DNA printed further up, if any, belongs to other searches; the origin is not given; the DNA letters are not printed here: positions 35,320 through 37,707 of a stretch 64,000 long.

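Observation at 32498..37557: MtrC-MtrA-MtrB-like outer-membrane porin-cytochrome conduit operon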

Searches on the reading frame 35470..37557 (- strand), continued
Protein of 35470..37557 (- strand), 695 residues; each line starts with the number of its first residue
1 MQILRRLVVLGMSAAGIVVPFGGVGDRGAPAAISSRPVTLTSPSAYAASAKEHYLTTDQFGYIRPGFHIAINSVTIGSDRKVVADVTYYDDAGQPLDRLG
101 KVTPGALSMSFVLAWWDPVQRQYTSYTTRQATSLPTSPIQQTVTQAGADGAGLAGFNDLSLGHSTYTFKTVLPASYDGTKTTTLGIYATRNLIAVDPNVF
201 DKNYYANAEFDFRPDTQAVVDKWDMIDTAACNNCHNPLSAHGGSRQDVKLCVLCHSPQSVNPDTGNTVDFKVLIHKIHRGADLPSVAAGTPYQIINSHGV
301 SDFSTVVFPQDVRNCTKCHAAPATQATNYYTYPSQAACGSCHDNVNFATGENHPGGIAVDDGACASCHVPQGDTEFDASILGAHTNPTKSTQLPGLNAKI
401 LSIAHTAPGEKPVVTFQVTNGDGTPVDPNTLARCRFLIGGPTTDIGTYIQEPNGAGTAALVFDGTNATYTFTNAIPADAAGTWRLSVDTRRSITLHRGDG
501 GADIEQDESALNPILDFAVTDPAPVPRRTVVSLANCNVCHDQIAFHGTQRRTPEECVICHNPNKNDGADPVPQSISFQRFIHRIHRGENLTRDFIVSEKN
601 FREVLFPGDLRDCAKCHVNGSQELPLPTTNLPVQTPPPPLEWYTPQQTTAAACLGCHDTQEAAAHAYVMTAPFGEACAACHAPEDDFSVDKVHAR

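Call 108: fold_search(model_id=the predicted structure, library=pdb)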
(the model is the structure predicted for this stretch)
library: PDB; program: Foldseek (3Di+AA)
matches with E <= 10: 1180; with E <= 0.001: 17
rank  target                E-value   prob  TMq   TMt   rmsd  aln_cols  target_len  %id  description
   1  6qyc_A                8.4e-24  1.00  0.39  0.43   8.8       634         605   19  Crystal structure of MtrC from Shewanella baltica OS185 (released 2020-04-22)
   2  6qyc_C                8.0e-23  1.00  0.38  0.42   9.5       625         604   19  Crystal structure of MtrC from Shewanella baltica OS185 (released 2020-04-22)
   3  6qyc_B                9.0e-23  1.00  0.38  0.41   9.2       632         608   20  Crystal structure of MtrC from Shewanella baltica OS185 (released 2020-04-22)
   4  4lmh_B                1.5e-21  1.00  0.44  0.44  10.2       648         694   20  Crystal structure of the outer membrane decaheme cytochrome OmcA (released 2014-04-16)
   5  4lmh_D                1.8e-21  1.00  0.44  0.44  10.6       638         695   20  Crystal structure of the outer membrane decaheme cytochrome OmcA (released 2014-04-16)
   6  4lmh_A                5.2e-21  1.00  0.45  0.45  10.2       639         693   20  Crystal structure of the outer membrane decaheme cytochrome OmcA (released 2014-04-16)
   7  4lmh_C                8.1e-21  1.00  0.43  0.43  10.8       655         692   19  Crystal structure of the outer membrane decaheme cytochrome OmcA (released 2014-04-16)
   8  3ucp                  9.7e-20  1.00  0.47  0.42  12.6       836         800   19  Outer membrane Endecaheme cytochrome UndA from Shewanella sp. HRCR-6 (released 2012-08-08)
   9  7qth                  6.9e-19  1.00  0.36  0.39  10.7       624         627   17  Crystal structure of the Shewanella oneidensis MR1 MtrC mutant C453A (released 2023-01-18)
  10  4lm8                  1.7e-18  1.00  0.37  0.40  10.6       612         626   18  Crystal structure of the outer membrane decaheme cytochrome MtrC (released 2015-02-11)
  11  8qbq                  2.1e-18  1.00  0.37  0.40  10.7       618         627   17  Crystal structure of the outer membrane decaheme cytochrome MtrC (A430Boc-Lys) (released 2024-09-04)
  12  7o7g                  2.8e-18  1.00  0.34  0.37  10.4       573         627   17  Crystal structure of the Shewanella oneidensis MR1 MtrC mutant H561M (released 2021-10-06)
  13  8qbz                  3.2e-18  1.00  0.36  0.38  10.5       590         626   17  Crystal structure of the outer membrane decaheme cytochrome MtrC (E344Boc-Lys) (released 2024-09-04)
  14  8qc9                  7.4e-18  1.00  0.37  0.40  10.3       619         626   17  Crystal structure of the outer membrane decaheme cytochrome MtrC (A293Boc-Lys) (released 2024-09-04)
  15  3pmq                  8.9e-15  1.00  0.40  0.45   9.4       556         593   20  Crystal structure of the outer membrane decaheme cytochrome MtrF (released 2011-05-25)
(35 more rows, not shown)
